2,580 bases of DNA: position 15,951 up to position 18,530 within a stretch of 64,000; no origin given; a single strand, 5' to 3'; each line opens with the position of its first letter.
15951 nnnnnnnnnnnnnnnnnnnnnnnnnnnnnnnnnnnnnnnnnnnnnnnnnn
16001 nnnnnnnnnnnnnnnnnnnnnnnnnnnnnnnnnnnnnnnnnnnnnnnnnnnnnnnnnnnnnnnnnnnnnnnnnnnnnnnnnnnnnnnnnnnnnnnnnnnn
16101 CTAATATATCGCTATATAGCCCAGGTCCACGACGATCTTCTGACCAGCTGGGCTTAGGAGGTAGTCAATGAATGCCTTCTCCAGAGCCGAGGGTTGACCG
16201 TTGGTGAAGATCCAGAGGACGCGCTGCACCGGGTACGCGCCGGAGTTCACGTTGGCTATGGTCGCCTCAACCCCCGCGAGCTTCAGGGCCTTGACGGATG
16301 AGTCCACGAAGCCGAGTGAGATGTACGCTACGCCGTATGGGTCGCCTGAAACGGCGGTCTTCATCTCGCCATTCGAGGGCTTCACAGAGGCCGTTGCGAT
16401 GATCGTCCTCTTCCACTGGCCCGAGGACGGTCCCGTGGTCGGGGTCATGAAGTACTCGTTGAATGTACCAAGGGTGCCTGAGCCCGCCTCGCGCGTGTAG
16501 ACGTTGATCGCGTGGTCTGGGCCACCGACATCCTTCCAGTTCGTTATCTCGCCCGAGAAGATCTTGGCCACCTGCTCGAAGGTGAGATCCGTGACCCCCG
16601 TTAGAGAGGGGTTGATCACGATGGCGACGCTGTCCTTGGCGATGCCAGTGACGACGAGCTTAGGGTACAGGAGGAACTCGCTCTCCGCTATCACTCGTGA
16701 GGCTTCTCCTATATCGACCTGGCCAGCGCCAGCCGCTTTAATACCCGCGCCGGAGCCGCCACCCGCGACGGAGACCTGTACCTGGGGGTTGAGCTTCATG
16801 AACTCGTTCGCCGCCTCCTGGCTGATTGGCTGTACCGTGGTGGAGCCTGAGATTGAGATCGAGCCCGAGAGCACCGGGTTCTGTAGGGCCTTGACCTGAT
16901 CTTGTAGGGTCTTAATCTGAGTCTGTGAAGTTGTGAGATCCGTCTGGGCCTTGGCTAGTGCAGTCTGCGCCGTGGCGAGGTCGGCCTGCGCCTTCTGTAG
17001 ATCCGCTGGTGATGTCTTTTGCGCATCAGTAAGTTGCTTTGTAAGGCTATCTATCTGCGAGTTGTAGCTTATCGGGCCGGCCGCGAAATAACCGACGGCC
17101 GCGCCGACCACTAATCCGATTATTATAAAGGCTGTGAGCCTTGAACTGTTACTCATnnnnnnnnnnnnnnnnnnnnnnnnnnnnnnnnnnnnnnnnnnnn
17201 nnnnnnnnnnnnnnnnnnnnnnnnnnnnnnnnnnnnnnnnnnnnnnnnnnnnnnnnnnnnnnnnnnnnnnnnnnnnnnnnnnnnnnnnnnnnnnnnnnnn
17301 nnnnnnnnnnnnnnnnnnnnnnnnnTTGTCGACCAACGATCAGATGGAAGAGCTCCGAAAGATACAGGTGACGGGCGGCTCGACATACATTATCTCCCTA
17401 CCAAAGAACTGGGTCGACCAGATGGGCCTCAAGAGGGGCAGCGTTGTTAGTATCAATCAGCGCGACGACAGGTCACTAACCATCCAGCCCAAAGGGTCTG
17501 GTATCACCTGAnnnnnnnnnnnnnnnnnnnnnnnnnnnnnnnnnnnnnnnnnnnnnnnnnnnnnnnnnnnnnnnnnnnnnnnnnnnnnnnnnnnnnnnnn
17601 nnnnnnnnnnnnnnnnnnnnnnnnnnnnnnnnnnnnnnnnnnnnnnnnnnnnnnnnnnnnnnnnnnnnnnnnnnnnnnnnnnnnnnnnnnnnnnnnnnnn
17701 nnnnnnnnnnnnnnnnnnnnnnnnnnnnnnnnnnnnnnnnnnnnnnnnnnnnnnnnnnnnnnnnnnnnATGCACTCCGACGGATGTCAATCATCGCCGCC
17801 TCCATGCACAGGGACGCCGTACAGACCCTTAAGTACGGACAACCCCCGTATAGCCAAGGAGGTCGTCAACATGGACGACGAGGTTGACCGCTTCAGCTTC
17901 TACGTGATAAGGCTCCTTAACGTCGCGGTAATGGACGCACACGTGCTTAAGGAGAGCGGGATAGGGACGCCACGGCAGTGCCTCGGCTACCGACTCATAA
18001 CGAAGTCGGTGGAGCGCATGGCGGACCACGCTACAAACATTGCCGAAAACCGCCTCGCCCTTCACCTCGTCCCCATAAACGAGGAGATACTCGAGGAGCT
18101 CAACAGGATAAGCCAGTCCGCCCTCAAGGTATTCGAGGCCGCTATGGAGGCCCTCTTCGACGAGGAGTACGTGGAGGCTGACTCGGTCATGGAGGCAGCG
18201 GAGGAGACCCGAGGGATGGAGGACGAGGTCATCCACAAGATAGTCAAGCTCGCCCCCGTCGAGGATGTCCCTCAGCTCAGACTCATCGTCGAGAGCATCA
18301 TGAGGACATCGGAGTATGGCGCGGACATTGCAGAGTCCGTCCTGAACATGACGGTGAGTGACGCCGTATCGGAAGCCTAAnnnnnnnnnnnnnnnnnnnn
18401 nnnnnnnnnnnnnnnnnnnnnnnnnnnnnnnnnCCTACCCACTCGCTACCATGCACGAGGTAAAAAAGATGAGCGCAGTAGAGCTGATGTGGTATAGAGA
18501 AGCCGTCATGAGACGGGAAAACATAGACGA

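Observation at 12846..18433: Candidate archaeal phosphate-regulon box: oriented CTATATA at an exact 20-bp period in three promoters of the pst locus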

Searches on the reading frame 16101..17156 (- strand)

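Call 14: search_protein_families(library=pfam, proteins=[window:16101-17156:-], max_evalue=0.01)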
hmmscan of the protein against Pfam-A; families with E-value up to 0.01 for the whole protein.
window:16101-17156:- (351 aa): 8 families
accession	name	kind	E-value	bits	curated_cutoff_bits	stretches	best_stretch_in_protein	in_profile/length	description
PF12849.12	PBP_like_2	-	4.2e-41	141.9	27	1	97-336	9-266/267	PBP superfamily domain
PF12727.12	PBP_like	-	1.9e-09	37.4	27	1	116-273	1-144/193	PBP superfamily domain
PF01547.30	SBP_bac_1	-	7.7e-08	33.1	26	1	109-340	7-307/307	Bacterial extracellular solute-binding protein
PF13531.11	SBP_bac_11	-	1.9e-07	31.5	25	1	103-347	4-226/227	Bacterial extracellular solute-binding protein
PF24611.2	Spectrin_Anc-1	-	0.0048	17.6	33.2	1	31-92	23-83/115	Nuclear anchorage protein 1, spectrin-like repeat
PF10241.14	KxDL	-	0.0081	16.9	27.2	0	35-89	25-79/86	Uncharacterized conserved protein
PF18595.6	Nuf2_DHR10-like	-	0.0085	16.6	28.4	0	32-92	32-91/117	Nuf2, DHR10-like domain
PF03466.25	LysR_substrate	-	0.0095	15.8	28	0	97-197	5-102/209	LysR substrate binding domain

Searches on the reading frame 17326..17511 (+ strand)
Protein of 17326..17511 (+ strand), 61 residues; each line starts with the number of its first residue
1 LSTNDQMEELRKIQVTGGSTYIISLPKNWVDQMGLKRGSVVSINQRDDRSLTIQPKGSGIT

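Call 14: search_protein_families(library=pfam, proteins=[window:17326-17511:+], max_evalue=0.01)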
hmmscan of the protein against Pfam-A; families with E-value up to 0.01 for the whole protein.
window:17326-17511:+ (61 aa): 1 family
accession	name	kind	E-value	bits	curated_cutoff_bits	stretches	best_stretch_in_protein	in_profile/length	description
PF04014.23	MazE_antitoxin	-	1.4e-13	51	24.7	1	14-59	1-46/48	Antidote-toxin recognition MazE, bacterial antitoxin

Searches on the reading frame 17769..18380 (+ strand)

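Call 14: search_protein_families(library=pfam, proteins=[window:17769-18380:+], max_evalue=0.01)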
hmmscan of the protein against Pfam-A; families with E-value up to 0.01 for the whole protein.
window:17769-18380:+ (203 aa): 2 families
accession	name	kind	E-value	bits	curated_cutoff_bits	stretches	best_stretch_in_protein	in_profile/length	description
PF01895.24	PhoU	-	4.5e-20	72.3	23.5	2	21-93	19-87/89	PhoU domain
PF14962.11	AIF-MLS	-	0.0037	17.6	29.9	1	74-201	64-190/192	Mitochondria Localisation Sequence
